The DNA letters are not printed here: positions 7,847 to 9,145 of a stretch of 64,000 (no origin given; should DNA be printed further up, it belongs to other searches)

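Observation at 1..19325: Same-strand supercluster: group-3b [NiFe] hydrogenase, hypCABDFE, and a complete V/A-type ATPase, with only 70 nt between hypE and the first ATPase gene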

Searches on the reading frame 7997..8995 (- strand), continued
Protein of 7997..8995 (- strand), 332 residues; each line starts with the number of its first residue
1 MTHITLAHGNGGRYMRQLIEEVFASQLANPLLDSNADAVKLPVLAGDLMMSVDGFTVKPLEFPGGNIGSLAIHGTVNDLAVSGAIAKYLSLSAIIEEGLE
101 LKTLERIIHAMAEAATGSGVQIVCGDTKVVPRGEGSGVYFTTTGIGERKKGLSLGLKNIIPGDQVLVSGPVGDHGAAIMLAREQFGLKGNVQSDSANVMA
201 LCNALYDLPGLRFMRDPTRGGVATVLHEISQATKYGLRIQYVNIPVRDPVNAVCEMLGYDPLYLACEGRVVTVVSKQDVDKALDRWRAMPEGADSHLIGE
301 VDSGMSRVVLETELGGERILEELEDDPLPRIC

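Call 25: find_encoding_contigs(protein=P0031, flank=10000, max_places=2)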
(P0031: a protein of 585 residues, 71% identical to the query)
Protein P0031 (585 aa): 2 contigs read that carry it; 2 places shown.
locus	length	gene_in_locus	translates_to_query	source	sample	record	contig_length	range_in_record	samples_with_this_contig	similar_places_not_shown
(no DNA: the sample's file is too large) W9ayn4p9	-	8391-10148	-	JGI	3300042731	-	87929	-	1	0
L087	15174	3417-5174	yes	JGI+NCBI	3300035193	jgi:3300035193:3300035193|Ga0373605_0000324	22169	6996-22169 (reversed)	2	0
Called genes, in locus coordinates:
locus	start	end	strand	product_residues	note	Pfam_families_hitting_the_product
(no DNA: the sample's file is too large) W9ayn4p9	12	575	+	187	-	PF01924:HypD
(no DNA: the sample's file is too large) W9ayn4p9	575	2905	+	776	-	PF00708:Acylphosphatase, PF07503:zf-HYPF, PF01300:Sua5_yciO_yrdC, PF17788:HypF_C, PF22521:HypF_C_2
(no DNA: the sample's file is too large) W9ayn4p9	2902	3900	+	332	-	PF00586:AIRS, PF02769:AIRS_C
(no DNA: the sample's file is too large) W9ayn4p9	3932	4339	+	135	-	-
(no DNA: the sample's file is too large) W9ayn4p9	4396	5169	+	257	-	-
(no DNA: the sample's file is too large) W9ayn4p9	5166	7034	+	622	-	PF01496:V_ATPase_I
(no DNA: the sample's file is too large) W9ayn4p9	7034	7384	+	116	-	PF00137:ATP-synt_C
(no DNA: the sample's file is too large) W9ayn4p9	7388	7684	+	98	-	PF01990:ATP-synt_F (weak)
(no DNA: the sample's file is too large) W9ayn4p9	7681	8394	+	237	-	-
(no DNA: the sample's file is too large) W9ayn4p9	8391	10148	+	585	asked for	PF02874:ATP-synt_ab_N, PF16886:ATP-synt_ab_Xtn, PF00006:ATP-synt_ab, PF22919:ATP-synt_VA_C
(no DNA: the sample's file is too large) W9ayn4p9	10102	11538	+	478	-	PF02874:ATP-synt_ab_N (weak), PF00006:ATP-synt_ab, PF22919:ATP-synt_VA_C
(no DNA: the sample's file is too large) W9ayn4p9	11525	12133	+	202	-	PF01813:ATP-synt_D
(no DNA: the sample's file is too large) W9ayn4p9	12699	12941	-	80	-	-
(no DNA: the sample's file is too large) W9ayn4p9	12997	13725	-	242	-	PF01548:DEDD_Tnp_IS110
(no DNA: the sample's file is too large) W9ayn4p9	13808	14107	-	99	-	PF05593:RHS_repeat (weak)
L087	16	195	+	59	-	-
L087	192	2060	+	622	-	PF01496:V_ATPase_I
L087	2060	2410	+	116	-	PF00137:ATP-synt_C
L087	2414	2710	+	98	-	PF01990:ATP-synt_F (weak)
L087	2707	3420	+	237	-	-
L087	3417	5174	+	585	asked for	PF02874:ATP-synt_ab_N, PF16886:ATP-synt_ab_Xtn, PF00006:ATP-synt_ab, PF22919:ATP-synt_VA_C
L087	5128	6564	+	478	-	PF02874:ATP-synt_ab_N (weak), PF00006:ATP-synt_ab, PF22919:ATP-synt_VA_C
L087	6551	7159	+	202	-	PF01813:ATP-synt_D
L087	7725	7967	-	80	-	-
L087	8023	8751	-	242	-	PF01548:DEDD_Tnp_IS110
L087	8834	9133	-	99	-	PF05593:RHS_repeat (weak)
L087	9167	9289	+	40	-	-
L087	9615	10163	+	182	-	PF01750:HycI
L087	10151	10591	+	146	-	PF04809:HupH_C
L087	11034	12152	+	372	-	PF01058:Oxidored_q6, PF14720:NiFe_hyd_SSU_C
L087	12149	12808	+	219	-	-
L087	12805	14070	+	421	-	PF00037:Fer4 (faint), PF12837:Fer4_6 (faint), PF12838:Fer4_7, PF13183:Fer4_8, PF13237:Fer4_10 (faint), PF13534:Fer4_17, PF02754:CCG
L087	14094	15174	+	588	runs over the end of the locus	PF27537:HoxH (weak), PF00374:NiFeSe_Hases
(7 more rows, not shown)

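Call 71: search_protein_families(library=pfam, proteins=[L001:10440-11183:-, L001:11298-11960:+], max_evalue=0.001)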
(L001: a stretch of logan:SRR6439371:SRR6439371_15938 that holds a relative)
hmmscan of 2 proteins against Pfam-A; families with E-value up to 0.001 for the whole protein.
L001:10440-11183:- (247 aa): 1 family
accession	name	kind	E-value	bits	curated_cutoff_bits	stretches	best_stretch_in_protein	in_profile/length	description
PF13386.12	DsbD_2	-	4.3e-58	196.9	24.9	1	10-216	2-199/199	Cytochrome C biogenesis protein transmembrane region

L001:11298-11960:+ (220 aa): 0 families

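Call 78: find_encoding_contigs(protein=P0060, flank=10000, max_places=1)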
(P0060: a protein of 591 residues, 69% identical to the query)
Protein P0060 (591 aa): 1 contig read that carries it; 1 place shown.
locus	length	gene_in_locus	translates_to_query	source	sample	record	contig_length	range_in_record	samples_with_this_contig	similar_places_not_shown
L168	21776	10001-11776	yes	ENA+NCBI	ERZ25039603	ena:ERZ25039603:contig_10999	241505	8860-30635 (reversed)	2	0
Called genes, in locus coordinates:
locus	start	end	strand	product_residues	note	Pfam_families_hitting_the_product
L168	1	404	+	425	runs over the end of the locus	PF01266:DAO (faint), PF07992:Pyr_redox_2, PF13450:NAD_binding_8 (faint), PF13454:NAD_binding_9 (faint), PF21706:FCSD_central, PF09242:FCSD-flav_bind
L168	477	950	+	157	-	PF13501:SoxY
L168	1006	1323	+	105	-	PF08770:SoxZ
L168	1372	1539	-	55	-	-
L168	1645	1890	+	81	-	PF03625:DUF302 (weak)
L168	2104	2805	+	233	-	PF01583:APS_kinase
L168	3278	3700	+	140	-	-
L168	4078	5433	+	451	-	PF03448:MgtE_N, PF00571:CBS (weak), PF01769:MgtE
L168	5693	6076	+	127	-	-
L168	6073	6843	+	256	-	-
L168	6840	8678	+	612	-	PF01496:V_ATPase_I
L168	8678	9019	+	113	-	PF00137:ATP-synt_C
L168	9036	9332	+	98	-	PF01990:ATP-synt_F (weak)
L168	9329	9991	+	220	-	-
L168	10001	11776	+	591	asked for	PF02874:ATP-synt_ab_N, PF16886:ATP-synt_ab_Xtn, PF00006:ATP-synt_ab, PF22919:ATP-synt_VA_C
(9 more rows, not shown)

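Call 79: find_encoding_contigs(protein=P0018, flank=10000, max_places=1)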
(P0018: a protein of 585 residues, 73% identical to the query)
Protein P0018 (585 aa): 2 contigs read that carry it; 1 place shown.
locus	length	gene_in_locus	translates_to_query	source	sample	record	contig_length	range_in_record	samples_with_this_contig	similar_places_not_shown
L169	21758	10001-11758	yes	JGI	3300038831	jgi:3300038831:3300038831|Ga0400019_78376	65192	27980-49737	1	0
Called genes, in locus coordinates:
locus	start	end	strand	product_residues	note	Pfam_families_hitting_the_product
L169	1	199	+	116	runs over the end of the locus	PF01155:HypA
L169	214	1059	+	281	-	PF02492:cobW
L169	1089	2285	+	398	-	PF01924:HypD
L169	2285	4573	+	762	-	PF00708:Acylphosphatase, PF07503:zf-HYPF, PF01300:Sua5_yciO_yrdC, PF17788:HypF_C, PF22521:HypF_C_2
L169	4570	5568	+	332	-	PF00586:AIRS, PF02769:AIRS_C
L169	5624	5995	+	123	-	-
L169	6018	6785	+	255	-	-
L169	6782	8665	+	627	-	PF01496:V_ATPase_I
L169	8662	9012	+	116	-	PF00137:ATP-synt_C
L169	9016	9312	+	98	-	PF01990:ATP-synt_F (weak)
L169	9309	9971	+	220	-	-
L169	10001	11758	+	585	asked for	PF02874:ATP-synt_ab_N, PF16886:ATP-synt_ab_Xtn, PF00006:ATP-synt_ab, PF22919:ATP-synt_VA_C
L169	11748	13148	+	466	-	PF02874:ATP-synt_ab_N, PF00006:ATP-synt_ab, PF22919:ATP-synt_VA_C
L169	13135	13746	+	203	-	PF01813:ATP-synt_D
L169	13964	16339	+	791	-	PF13191:AAA_16, PF13401:AAA_22 (weak)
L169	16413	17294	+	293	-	PF00924:MS_channel_2nd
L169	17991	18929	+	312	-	PF03401:TctC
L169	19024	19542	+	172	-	PF07331:TctB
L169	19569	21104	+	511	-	PF01970:TctA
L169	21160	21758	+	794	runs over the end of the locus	PF12228:DUF3604 (faint)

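Call 80: find_encoding_contigs(protein=P0046, flank=10000, max_places=1)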
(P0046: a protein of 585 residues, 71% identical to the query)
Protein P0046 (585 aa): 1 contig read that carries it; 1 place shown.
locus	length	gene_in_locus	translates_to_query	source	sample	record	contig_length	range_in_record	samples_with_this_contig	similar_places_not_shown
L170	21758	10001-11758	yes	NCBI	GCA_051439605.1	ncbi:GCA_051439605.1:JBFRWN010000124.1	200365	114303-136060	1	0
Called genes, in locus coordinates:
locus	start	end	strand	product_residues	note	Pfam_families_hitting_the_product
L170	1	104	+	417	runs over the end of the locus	PF02636:Methyltransf_28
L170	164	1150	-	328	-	PF01134:GIDA (faint), PF07992:Pyr_redox_2, PF12831:FAD_oxidored (faint), PF13450:NAD_binding_8 (faint), PF13738:Pyr_redox_3, PF00070:Pyr_redox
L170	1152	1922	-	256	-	PF01058:Oxidored_q6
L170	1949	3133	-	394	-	PF00346:Complex1_49kDa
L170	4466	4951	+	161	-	PF00210:Ferritin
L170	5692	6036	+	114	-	-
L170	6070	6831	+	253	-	-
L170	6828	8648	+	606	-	PF01496:V_ATPase_I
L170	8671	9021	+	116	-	PF00137:ATP-synt_C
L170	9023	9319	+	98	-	PF01990:ATP-synt_F (weak)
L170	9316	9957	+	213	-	-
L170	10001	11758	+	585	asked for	PF02874:ATP-synt_ab_N, PF16886:ATP-synt_ab_Xtn, PF00006:ATP-synt_ab, PF22919:ATP-synt_VA_C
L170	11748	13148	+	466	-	PF02874:ATP-synt_ab_N (faint), PF00006:ATP-synt_ab, PF22919:ATP-synt_VA_C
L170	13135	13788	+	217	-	PF01813:ATP-synt_D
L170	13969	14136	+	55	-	-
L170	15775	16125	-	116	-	PF06305:LapA_dom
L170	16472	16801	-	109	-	-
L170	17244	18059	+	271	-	PF01716:MSP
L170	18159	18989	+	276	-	PF00800:PDT, PF01842:ACT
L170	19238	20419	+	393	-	PF00346:Complex1_49kDa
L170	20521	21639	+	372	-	PF00146:NADHdh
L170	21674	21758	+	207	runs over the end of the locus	PF13746:Fer4_18 (faint), PF13534:Fer4_17 (faint), PF00037:Fer4 (weak), PF13183:Fer4_8 (weak), PF13237:Fer4_10, PF12838:Fer4_7, PF13187:Fer4_9 (weak), PF00037:Fer4, +5 more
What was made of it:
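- L170 is a cyanobacterial contig without hyp (call 80).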

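Call 91: find_encoding_contigs(protein=P0016, flank=10000, max_places=1)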
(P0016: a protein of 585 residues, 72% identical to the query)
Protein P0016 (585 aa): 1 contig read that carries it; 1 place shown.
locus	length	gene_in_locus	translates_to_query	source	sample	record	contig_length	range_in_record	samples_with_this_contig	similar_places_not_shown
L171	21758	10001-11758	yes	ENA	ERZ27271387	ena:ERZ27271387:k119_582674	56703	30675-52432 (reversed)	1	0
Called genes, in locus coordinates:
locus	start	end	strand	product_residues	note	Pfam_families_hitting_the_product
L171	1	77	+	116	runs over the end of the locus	PF01155:HypA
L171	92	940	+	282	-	PF02492:cobW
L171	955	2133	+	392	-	PF01924:HypD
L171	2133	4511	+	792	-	PF00708:Acylphosphatase, PF07503:zf-HYPF, PF01300:Sua5_yciO_yrdC, PF17788:HypF_C, PF22521:HypF_C_2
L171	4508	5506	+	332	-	PF00586:AIRS, PF02769:AIRS_C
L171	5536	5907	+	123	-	-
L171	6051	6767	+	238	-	-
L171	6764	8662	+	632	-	PF01496:V_ATPase_I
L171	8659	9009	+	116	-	PF00137:ATP-synt_C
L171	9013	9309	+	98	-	PF01990:ATP-synt_F (weak)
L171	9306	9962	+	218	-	-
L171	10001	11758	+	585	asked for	PF02874:ATP-synt_ab_N, PF16886:ATP-synt_ab_Xtn, PF00006:ATP-synt_ab, PF22919:ATP-synt_VA_C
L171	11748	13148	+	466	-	PF02874:ATP-synt_ab_N (weak), PF00006:ATP-synt_ab, PF22919:ATP-synt_VA_C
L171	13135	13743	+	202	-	PF01813:ATP-synt_D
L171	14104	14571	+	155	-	PF01750:HycI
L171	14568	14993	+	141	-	PF04809:HupH_C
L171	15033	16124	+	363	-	PF01058:Oxidored_q6, PF14720:NiFe_hyd_SSU_C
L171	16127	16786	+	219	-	-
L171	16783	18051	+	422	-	PF00037:Fer4 (faint), PF12838:Fer4_7, PF13183:Fer4_8, PF13237:Fer4_10 (faint), PF13534:Fer4_17, PF02754:CCG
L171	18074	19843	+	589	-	PF27537:HoxH (weak), PF00374:NiFeSe_Hases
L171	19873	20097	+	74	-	-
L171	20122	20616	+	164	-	PF10604:Polyketide_cyc2, PF03364:Polyketide_cyc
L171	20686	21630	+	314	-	PF01040:UbiA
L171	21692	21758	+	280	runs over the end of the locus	PF03264:Cytochrom_NNT, PF14522:Cytochrome_C7 (faint), PF22678:Cytochrom_c_NrfB-like (faint), PF02085:Cytochrom_CIII (faint), PF09699:Paired_CXXCH_1 (faint), PF14537:Cytochrom_c3_2 (weak)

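Call 92: find_encoding_contigs(protein=P0045, flank=10000, max_places=1)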
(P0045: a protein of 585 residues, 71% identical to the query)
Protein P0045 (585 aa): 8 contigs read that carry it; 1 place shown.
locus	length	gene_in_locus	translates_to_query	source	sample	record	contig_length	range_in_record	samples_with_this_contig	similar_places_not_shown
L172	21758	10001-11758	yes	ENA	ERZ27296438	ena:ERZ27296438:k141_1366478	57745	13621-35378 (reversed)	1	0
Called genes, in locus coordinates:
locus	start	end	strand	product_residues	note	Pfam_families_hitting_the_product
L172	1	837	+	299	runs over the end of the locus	PF02492:cobW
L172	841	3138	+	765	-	PF00708:Acylphosphatase, PF07503:zf-HYPF, PF01300:Sua5_yciO_yrdC, PF17788:HypF_C, PF22521:HypF_C_2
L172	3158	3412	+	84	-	PF01455:HupF_HypC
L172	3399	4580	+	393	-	PF01924:HypD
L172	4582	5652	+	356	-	PF00586:AIRS, PF02769:AIRS_C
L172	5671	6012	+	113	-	-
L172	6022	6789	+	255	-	-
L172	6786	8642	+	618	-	PF01496:V_ATPase_I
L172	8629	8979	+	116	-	PF00137:ATP-synt_C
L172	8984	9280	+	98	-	PF01990:ATP-synt_F (weak)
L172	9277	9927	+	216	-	-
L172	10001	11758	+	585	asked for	PF02874:ATP-synt_ab_N, PF16886:ATP-synt_ab_Xtn, PF00006:ATP-synt_ab, PF22919:ATP-synt_VA_C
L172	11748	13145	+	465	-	PF02874:ATP-synt_ab_N (weak), PF00006:ATP-synt_ab, PF22919:ATP-synt_VA_C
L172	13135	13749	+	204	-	PF01813:ATP-synt_D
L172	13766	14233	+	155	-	PF01878:EVE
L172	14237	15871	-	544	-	PF02878:PGM_PMM_I, PF02879:PGM_PMM_II, PF02880:PGM_PMM_III, PF00408:PGM_PMM_IV (weak)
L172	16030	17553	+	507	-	PF02885:Glycos_trans_3N, PF00591:Glycos_transf_3, PF07831:PYNP_C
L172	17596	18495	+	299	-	PF13793:Pribosyltran_N, PF00156:Pribosyltran, PF14572:Pribosyl_synth (weak)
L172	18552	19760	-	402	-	PF00067:p450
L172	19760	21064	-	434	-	PF00067:p450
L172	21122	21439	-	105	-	PF00111:Fer2 (weak)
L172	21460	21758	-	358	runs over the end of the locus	PF01113:DapB_N (weak), PF19328:DAP_DH_C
